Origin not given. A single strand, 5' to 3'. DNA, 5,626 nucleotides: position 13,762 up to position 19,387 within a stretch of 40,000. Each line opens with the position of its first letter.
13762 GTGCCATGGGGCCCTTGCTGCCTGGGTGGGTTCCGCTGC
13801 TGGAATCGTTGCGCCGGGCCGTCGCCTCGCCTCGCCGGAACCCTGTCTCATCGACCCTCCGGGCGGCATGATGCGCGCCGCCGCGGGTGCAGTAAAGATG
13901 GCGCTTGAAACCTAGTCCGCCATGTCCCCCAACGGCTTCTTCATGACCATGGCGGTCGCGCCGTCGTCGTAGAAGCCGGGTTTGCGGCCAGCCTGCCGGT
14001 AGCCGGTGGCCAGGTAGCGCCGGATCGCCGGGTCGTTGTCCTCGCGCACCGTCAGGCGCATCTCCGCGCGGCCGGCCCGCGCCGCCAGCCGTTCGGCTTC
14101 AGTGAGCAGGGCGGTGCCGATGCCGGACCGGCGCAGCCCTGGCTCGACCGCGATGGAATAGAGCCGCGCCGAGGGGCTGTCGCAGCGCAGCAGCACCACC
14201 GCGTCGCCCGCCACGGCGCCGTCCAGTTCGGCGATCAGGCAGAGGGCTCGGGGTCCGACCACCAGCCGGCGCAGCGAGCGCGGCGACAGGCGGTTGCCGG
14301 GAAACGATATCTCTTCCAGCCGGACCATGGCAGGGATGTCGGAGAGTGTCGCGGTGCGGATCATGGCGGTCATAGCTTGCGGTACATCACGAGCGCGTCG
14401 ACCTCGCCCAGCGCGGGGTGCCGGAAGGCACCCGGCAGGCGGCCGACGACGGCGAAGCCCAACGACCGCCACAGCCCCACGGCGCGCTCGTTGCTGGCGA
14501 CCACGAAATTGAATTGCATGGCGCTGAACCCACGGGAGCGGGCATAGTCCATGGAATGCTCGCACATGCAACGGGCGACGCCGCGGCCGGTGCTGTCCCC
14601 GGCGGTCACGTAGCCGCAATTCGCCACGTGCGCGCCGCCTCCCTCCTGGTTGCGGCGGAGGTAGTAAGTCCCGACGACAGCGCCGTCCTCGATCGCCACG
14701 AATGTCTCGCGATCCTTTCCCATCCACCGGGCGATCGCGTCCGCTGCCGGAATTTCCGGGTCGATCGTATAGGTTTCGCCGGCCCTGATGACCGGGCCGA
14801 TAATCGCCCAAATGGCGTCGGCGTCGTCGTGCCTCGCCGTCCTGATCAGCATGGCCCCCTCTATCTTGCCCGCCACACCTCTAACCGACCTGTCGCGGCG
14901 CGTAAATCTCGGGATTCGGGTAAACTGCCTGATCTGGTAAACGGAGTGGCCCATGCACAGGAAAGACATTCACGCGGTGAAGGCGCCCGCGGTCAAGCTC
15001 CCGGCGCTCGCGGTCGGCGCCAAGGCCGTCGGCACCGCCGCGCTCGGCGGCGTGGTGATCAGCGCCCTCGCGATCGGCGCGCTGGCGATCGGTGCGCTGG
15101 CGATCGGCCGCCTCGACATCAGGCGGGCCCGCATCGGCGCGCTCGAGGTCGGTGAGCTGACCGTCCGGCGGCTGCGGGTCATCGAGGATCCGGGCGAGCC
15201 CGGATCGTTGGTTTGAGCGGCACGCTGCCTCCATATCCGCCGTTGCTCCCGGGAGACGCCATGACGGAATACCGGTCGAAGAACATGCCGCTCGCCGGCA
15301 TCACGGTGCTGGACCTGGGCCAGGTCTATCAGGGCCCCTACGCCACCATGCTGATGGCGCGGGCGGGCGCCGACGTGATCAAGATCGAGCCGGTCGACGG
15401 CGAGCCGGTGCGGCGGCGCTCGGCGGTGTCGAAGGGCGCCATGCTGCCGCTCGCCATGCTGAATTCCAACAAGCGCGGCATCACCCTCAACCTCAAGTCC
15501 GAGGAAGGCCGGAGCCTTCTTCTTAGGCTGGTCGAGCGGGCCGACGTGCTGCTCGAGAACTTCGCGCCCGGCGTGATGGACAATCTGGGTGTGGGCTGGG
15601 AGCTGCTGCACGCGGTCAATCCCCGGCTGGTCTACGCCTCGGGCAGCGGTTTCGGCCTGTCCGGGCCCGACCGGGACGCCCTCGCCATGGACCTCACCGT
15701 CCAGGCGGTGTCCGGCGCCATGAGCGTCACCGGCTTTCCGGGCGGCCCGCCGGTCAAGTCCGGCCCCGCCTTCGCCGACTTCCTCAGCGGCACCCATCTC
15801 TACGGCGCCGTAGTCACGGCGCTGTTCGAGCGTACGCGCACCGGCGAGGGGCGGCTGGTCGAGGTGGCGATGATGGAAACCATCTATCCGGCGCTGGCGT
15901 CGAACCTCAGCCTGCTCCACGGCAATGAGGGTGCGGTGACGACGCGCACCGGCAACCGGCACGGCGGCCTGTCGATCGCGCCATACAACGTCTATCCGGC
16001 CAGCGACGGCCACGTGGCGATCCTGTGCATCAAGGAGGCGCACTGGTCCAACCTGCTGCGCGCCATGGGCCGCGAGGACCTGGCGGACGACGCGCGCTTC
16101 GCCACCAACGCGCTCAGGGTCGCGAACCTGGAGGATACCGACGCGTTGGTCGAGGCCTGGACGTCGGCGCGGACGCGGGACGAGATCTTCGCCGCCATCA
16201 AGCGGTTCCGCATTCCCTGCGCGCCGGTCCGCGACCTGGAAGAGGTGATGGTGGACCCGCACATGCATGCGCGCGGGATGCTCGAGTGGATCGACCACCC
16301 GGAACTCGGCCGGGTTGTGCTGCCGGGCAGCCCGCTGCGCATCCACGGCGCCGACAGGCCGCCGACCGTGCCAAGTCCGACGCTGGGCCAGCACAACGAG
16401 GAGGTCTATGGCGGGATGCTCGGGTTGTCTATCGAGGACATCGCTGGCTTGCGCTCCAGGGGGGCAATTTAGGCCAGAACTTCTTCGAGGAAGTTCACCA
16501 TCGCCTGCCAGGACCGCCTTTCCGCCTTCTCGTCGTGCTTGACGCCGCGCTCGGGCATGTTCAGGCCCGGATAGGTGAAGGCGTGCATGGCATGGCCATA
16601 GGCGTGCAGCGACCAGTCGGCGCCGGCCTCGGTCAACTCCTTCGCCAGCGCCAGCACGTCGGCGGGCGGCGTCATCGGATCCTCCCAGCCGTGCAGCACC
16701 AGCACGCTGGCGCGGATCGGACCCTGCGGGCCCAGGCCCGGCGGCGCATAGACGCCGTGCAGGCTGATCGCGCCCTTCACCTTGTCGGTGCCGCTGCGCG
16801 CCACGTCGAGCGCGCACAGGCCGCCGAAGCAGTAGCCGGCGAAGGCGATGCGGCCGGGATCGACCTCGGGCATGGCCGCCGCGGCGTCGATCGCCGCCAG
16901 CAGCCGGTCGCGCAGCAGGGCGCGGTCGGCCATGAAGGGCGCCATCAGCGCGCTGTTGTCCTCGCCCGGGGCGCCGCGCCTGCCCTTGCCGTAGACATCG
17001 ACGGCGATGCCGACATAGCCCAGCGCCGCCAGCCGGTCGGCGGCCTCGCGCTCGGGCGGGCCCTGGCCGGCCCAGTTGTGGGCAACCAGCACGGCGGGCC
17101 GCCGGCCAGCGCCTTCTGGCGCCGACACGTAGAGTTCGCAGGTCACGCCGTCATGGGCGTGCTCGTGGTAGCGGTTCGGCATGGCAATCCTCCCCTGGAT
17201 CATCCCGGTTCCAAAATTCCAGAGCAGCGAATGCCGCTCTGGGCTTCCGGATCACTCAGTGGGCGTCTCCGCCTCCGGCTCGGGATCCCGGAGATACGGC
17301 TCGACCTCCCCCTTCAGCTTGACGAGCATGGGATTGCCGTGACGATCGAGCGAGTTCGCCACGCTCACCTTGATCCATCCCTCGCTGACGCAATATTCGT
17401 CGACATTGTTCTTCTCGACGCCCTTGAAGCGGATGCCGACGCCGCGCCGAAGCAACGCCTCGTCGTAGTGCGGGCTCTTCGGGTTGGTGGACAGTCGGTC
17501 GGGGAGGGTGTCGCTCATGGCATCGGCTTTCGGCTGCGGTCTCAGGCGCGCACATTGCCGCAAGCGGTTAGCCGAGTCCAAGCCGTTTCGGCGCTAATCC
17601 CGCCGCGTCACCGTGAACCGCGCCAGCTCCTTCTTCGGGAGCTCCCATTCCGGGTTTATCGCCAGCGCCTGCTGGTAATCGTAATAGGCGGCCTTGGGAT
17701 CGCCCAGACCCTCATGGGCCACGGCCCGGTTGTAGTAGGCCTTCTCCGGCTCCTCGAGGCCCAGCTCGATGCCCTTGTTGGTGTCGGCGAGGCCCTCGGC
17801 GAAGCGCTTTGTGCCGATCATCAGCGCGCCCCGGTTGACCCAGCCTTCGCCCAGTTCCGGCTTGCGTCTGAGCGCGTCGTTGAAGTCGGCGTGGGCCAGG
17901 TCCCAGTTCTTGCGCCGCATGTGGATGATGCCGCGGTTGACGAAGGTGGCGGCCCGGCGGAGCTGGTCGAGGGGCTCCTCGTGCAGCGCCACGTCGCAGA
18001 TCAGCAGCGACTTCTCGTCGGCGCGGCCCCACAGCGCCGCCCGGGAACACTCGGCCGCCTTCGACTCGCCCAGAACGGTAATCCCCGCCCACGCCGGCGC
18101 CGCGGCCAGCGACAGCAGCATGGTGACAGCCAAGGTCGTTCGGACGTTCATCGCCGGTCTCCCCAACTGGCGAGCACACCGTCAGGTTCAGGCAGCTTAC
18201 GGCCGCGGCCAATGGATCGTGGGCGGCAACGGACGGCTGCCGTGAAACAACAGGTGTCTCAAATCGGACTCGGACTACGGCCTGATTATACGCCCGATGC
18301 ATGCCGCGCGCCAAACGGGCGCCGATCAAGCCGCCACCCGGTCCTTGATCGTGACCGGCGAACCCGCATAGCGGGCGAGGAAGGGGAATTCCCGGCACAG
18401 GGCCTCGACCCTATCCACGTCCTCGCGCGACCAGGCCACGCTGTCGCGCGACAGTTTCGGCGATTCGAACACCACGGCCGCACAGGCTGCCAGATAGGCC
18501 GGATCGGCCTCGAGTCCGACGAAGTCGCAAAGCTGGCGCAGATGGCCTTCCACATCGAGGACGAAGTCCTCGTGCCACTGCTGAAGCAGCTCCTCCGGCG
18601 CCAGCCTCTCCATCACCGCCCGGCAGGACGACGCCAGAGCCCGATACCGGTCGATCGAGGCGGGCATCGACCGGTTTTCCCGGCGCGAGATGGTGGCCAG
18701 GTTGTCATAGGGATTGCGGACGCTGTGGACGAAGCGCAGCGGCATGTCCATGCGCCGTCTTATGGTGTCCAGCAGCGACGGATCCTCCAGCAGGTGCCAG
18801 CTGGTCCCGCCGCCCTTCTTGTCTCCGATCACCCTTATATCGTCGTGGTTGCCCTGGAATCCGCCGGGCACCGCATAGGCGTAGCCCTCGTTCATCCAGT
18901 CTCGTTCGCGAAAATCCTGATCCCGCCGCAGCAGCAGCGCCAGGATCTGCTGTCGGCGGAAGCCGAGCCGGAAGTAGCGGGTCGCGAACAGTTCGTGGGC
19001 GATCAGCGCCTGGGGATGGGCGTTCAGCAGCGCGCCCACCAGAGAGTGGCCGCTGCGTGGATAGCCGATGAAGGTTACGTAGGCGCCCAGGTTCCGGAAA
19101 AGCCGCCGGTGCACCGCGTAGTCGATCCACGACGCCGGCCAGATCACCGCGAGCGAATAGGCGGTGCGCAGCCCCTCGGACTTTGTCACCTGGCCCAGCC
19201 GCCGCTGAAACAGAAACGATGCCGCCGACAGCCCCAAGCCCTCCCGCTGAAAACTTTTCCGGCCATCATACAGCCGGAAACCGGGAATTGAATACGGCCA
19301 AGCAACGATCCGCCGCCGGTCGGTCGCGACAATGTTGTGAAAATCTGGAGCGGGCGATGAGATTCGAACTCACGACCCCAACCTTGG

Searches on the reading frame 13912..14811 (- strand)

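Call 12: search_protein_families(library=pfam, proteins=[window:13912-14811:-], max_evalue=0.01)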
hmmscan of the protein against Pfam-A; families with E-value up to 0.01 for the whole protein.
window:13912-14811:- (299 aa): 4 families
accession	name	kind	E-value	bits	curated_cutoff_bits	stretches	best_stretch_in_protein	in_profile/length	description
PF00583.31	Acetyltransf_1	-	3.9e-13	50.1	20.7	1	176-271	20-116/116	Acetyltransferase (GNAT) family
PF13673.13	Acetyltransf_10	-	9.4e-11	42.2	23.6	1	169-292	12-126/128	Acetyltransferase (GNAT) domain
PF13508.13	Acetyltransf_7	-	1.1e-09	39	27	1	188-272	2-83/84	Acetyltransferase (GNAT) domain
PF08445.16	FR47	-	0.00011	22.5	22.1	1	211-274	18-80/86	FR47-like protein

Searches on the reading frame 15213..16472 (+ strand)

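Call 35: search_protein_families(library=pfam, proteins=[window:15213-16472:+], max_evalue=0.001)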
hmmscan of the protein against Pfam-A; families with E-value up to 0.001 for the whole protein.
window:15213-16472:+ (419 aa): 1 family
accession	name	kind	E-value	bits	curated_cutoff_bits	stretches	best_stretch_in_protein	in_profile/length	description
PF02515.22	CoA_transf_3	-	1.9e-119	399.5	23.3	1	27-395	1-366/366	CoA-transferase family III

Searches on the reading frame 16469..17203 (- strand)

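Call 35: search_protein_families(library=pfam, proteins=[window:16469-17203:-], max_evalue=0.001)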
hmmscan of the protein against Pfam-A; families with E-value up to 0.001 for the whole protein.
window:16469-17203:- (244 aa): 6 families
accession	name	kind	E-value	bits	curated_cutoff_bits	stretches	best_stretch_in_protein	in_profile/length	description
PF01738.24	DLH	-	4.4e-40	138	21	1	25-242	4-216/217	Dienelactone hydrolase family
PF00326.27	Peptidase_S9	-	2.5e-09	37.4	22.6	1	165-213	145-193/213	Prolyl oligopeptidase family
PF02230.22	Abhydrolase_2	-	4.4e-07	30.4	23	1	105-211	94-203/217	Phospholipase/Carboxylesterase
PF12146.15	Hydrolase_4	-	2.5e-06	27.4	27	0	163-209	190-234/239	Serine aminopeptidase, S33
PF00561.26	Abhydrolase_1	-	4.8e-06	26.8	25.8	0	36-150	1-102/245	alpha/beta hydrolase fold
PF02129.25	Peptidase_S15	-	1.3e-05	25.5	23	0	18-150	1-128/262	X-Pro dipeptidyl-peptidase (S15 family)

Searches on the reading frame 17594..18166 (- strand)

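Call 35: search_protein_families(library=pfam, proteins=[window:17594-18166:-], max_evalue=0.001)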
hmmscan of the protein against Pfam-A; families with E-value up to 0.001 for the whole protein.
window:17594-18166:- (190 aa): 6 families
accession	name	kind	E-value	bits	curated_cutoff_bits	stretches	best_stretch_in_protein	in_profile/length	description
PF07719.23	TPR_2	-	2.6e-16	58.7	27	2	142-173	2-33/34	Tetratricopeptide repeat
PF00515.34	TPR_1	-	1.7e-15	56.5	27.8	1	142-173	2-33/34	Tetratricopeptide repeat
PF13371.12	TPR_9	-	1.3e-06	28.7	35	0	143-173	31-61/73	Tetratricopeptide repeat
PF13424.12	TPR_12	-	2e-06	28.3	30.1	0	71-114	2-46/77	Tetratricopeptide repeat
PF13428.12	TPR_14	-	2.6e-05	24.9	23.5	0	142-183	2-43/44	Tetratricopeptide repeat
PF13181.12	TPR_8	-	3.7e-05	24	25.7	0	142-173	2-33/34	Tetratricopeptide repeat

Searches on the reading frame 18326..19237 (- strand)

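Call 12: search_protein_families(library=pfam, proteins=[window:18326-19237:-], max_evalue=0.01)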
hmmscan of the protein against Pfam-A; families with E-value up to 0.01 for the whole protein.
window:18326-19237:- (303 aa): 1 family
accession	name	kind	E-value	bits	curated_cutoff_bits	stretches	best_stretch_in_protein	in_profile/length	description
PF13469.12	Sulfotransfer_3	-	9.1e-12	46.1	27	1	57-245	5-215/216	Sulfotransferase family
